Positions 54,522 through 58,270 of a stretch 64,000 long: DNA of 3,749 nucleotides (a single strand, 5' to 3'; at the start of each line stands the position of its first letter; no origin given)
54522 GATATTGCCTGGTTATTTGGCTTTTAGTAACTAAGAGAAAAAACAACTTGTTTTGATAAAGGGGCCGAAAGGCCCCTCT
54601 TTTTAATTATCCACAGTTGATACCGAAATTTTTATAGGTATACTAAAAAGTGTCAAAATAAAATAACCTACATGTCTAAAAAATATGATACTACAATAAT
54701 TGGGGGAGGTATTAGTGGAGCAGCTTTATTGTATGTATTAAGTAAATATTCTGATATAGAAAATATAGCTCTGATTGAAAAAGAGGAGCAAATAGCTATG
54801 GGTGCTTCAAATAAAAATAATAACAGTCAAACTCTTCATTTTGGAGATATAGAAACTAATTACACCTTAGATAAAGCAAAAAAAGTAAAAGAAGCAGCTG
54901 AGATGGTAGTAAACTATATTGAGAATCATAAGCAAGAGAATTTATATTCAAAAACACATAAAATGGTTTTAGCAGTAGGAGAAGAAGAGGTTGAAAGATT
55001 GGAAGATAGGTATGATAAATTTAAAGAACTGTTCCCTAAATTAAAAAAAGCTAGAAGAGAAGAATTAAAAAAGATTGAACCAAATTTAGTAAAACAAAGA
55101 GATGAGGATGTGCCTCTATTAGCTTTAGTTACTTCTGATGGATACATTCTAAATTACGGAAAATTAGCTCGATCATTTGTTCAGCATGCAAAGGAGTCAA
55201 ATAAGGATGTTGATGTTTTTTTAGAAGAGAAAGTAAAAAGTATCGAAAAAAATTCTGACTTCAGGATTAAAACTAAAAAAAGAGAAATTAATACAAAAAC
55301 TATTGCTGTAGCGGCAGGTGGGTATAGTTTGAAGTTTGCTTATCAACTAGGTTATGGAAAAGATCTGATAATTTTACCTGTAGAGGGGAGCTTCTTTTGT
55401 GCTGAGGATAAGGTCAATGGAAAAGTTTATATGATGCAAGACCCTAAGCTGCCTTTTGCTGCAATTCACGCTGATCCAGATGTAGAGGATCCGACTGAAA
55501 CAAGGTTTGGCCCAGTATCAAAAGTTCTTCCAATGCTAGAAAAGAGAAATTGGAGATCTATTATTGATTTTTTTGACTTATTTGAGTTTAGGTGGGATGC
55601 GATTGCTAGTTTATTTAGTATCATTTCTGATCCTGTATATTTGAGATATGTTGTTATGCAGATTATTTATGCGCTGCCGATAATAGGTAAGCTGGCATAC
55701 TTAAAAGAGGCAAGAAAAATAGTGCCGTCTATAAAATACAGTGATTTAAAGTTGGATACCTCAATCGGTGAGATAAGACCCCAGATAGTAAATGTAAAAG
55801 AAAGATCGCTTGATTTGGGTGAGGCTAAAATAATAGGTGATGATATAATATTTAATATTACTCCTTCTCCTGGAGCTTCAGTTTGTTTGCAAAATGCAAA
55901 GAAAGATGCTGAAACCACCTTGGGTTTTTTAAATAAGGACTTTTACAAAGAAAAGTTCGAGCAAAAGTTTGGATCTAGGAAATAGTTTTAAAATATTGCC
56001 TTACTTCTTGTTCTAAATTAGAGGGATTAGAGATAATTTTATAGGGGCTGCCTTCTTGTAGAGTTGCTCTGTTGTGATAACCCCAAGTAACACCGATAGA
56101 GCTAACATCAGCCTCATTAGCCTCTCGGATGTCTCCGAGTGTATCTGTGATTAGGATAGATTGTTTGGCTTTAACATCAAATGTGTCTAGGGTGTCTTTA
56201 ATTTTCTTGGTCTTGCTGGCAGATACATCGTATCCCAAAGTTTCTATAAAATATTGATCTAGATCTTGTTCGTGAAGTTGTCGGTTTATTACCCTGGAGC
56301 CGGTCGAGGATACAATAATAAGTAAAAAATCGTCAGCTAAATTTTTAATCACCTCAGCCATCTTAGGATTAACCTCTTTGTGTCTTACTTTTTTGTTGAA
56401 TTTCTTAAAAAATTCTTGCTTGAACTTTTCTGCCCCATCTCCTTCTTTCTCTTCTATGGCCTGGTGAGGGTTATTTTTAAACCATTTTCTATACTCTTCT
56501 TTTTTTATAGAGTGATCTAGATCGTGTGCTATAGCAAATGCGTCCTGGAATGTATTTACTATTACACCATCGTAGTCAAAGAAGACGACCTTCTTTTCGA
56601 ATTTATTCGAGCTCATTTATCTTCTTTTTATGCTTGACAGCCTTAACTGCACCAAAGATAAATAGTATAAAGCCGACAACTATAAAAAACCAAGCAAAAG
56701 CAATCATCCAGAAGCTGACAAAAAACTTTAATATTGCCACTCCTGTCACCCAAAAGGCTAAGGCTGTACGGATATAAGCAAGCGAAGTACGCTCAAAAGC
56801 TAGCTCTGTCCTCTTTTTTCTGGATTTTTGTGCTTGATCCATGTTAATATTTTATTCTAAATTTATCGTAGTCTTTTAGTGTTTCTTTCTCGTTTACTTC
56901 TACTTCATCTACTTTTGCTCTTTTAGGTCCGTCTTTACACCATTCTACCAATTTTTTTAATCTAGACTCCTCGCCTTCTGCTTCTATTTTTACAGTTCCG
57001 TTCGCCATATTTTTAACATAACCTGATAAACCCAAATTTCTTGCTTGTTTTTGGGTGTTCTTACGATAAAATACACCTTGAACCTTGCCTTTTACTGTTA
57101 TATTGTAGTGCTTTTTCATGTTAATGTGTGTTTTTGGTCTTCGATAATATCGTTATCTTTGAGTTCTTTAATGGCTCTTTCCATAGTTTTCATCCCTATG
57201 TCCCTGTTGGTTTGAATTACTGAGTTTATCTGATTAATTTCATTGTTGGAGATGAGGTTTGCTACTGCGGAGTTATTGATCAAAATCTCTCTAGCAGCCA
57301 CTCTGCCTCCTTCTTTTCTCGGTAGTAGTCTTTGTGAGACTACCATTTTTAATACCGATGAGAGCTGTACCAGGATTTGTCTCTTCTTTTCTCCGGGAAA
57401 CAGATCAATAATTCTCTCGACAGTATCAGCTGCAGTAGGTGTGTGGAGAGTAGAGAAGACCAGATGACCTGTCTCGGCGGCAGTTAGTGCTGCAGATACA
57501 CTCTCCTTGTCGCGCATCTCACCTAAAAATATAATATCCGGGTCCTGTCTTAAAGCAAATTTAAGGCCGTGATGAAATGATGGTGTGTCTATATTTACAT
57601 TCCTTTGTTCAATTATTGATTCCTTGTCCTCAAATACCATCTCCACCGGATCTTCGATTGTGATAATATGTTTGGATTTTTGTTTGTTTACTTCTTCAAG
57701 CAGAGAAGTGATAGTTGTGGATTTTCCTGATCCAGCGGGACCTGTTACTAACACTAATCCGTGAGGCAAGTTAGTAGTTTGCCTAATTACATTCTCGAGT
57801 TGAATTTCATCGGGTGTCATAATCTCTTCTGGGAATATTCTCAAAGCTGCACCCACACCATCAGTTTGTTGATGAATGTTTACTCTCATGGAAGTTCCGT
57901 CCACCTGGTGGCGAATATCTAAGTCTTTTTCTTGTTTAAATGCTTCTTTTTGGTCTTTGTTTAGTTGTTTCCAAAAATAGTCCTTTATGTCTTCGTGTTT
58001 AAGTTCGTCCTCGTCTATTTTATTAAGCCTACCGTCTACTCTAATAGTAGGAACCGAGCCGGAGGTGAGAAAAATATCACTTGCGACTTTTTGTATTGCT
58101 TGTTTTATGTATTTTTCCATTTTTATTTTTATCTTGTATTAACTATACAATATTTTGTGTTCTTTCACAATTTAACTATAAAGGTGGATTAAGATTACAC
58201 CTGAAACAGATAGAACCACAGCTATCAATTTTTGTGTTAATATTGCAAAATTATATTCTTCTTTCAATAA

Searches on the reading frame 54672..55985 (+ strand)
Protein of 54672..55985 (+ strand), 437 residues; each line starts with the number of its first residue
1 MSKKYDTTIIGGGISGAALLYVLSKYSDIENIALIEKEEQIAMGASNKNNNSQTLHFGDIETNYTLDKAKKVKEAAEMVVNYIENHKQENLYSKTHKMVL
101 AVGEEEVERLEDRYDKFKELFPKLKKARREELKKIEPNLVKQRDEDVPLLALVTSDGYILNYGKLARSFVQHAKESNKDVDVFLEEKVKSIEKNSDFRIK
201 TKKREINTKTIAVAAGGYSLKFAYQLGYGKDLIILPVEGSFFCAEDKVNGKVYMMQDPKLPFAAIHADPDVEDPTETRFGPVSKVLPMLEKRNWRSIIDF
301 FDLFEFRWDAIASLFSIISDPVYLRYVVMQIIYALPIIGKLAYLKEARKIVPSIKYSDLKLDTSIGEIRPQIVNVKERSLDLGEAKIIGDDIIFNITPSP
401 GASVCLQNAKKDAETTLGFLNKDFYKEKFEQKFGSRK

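Call 14: search_protein_families(library=pfam, proteins=[window:54672-55985:+])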
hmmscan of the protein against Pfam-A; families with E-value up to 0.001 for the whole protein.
window:54672-55985:+ (437 aa): 4 families
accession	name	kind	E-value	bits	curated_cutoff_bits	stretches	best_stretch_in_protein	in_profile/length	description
PF06039.21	Mqo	-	7.9e-28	97.6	27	1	4-407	2-435/489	Malate:quinone oxidoreductase (Mqo)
PF01266.30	DAO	-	1.1e-24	88.1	27.9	1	6-270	1-260/353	FAD dependent oxidoreductase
PF13738.12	Pyr_redox_3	-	1.2e-06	28.5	30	1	177-219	93-136/305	Pyridine nucleotide-disulphide oxidoreductase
PF13450.12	NAD_binding_8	-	0.00037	21.2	21.9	1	9-52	1-42/68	NAD(P)-binding Rossmann-like domain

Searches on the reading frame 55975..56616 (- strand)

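Call 15: search_protein_families(library=pfam, proteins=[window:55975-56616:-])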
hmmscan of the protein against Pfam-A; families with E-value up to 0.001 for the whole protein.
window:55975-56616:- (213 aa): 4 families
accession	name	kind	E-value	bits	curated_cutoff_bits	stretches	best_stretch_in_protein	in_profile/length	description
PF13419.12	HAD_2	-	1.9e-15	57.9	23.8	1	11-176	1-178/178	Haloacid dehalogenase-like hydrolase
PF00702.32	Hydrolase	-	2e-07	32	26.4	1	9-170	2-191/191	haloacid dehalogenase-like hydrolase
PF13242.12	Hydrolase_like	-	0.00024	21.4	22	1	140-192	11-66/75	HAD-hyrolase-like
PF06888.18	Put_Phosphatase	-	0.00075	19.4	27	0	10-125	2-118/234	Putative Phosphatase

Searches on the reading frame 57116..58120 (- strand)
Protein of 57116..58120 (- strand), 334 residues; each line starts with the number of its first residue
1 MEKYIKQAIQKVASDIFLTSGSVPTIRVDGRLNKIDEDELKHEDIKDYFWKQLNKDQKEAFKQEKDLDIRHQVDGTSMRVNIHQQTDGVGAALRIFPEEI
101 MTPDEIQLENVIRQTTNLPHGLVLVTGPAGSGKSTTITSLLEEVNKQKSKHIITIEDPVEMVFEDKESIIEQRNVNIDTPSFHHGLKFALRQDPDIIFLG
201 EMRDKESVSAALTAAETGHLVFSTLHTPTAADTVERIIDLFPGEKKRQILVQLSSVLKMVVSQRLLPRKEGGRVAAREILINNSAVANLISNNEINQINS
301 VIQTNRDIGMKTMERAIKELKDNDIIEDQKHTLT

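Call 15: search_protein_families(library=pfam, proteins=[window:57116-58120:-])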
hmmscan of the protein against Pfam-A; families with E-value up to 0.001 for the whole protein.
window:57116-58120:- (334 aa): 9 families
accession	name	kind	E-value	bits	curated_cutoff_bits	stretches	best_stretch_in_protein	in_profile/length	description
PF00437.27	T2SSE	-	1.7e-46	159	24.9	1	2-268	13-280/370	Type II/IV secretion system protein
PF13191.12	AAA_16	-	8.6e-06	26.8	32.6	1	108-153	12-54/167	AAA ATPase domain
PF13401.12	AAA_22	-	2.4e-05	25.1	27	1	120-165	5-46/130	AAA domain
PF25199.1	nSTAND_NTPase5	-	4.7e-05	23.7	34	1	111-172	32-93/145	Novel STAND NTPase 5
PF13245.12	AAA_19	-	0.00013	22.6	25.1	1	116-151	7-42/134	AAA domain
PF13604.12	AAA_30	-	0.0002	21.6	27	1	110-148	8-46/191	AAA domain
PF02492.25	cobW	-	0.00043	20.4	20.7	1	123-172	3-50/180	CobW/HypB/UreG, nucleotide-binding domain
PF12775.13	AAA_7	-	0.00053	20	25.8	0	101-151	15-64/181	P-loop containing dynein motor region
PF02689.20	Herpes_Helicase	-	0.00085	17.9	27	0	104-145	43-84/808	Helicase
